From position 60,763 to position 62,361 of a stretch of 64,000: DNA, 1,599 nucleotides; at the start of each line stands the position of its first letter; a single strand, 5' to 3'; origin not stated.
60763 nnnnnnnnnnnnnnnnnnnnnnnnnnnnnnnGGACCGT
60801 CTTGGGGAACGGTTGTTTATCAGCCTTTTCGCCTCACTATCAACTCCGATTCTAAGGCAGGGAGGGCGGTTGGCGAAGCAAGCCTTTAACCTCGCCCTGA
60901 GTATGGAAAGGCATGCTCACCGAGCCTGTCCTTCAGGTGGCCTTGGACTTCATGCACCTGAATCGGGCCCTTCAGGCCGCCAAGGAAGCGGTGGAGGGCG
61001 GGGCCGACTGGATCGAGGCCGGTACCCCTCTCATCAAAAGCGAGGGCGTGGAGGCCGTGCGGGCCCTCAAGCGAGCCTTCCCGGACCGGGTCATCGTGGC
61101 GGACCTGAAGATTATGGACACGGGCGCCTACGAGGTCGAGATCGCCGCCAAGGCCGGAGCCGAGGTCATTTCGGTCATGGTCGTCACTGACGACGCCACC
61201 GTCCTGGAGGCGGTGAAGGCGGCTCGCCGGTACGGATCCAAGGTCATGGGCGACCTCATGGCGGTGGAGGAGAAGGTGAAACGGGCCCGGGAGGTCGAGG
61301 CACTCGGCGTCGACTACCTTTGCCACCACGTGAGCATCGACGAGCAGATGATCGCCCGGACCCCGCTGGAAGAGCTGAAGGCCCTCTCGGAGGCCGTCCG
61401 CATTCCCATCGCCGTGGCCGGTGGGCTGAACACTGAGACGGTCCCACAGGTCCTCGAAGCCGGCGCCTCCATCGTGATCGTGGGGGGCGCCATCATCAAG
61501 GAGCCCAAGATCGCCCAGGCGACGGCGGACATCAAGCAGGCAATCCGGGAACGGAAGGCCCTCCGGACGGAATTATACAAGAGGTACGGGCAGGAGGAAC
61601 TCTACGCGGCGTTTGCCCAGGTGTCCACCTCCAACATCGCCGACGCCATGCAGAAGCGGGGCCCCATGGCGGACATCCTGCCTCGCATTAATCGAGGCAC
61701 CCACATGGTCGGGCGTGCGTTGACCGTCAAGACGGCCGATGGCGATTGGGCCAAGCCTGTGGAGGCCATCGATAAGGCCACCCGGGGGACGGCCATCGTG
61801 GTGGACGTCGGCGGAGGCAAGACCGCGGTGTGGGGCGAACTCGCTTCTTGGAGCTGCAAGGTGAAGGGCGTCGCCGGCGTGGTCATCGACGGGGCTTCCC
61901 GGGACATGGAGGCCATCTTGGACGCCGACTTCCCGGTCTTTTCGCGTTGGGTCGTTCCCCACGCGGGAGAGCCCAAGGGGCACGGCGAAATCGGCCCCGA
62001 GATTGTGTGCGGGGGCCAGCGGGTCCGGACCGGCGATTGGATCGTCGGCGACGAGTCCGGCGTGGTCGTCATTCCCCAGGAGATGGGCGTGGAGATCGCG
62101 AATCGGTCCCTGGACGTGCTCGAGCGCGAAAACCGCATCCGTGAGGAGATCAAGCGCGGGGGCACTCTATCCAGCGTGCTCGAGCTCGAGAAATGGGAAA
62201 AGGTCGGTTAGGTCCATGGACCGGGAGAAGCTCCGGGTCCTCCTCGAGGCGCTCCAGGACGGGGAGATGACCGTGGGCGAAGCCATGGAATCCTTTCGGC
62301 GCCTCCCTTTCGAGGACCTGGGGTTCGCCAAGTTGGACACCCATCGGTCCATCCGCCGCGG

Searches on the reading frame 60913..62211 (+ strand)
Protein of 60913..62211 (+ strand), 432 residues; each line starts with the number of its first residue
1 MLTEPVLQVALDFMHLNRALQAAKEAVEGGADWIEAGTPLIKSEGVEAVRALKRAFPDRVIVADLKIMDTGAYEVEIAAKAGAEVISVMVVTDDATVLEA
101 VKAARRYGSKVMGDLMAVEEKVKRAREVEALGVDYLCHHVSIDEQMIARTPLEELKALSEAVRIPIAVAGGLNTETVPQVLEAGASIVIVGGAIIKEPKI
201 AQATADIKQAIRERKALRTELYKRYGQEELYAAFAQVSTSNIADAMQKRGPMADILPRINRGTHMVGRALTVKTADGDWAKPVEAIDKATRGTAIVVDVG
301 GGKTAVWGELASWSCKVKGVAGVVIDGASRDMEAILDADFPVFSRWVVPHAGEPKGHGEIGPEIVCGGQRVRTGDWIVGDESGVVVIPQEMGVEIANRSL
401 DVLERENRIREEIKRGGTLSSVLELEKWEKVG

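Call 10: search_protein_families(library=pfam, proteins=[window:60913-62211:+], max_evalue=0.001)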
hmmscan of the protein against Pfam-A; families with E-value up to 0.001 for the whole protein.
window:60913-62211:+ (432 aa): 8 families
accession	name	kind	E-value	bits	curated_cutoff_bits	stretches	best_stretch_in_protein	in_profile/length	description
PF03737.21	RraA-like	-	1.3e-41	142.7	24.5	1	239-386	1-152/152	Aldolase/RraA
PF00215.30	OMPdecase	-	1.2e-31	110.7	27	1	6-205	2-219/221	Orotidine 5'-phosphate decarboxylase / HUMPS family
PF00977.27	His_biosynth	-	6.6e-07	29.4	23.6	1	110-206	20-117/228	Histidine biosynthesis protein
PF02581.23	TMP-TENI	-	1.4e-06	28.3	27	1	110-194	96-180/180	Thiamine monophosphate synthase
PF04481.18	DUF561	-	0.00011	21.9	21.6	1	115-205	128-228/243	Protein of unknown function (DUF561)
PF01070.24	FMN_dh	-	0.00013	21.5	24.9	1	45-214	100-269/350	FMN-dependent dehydrogenase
PF04131.20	NanE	-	0.00015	21.5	27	1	73-204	55-186/192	Putative N-acetylmannosamine-6-phosphate epimerase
PF00290.26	Trp_syntA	-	0.00089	18.7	27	0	153-219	188-252/259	Tryptophan synthase alpha chain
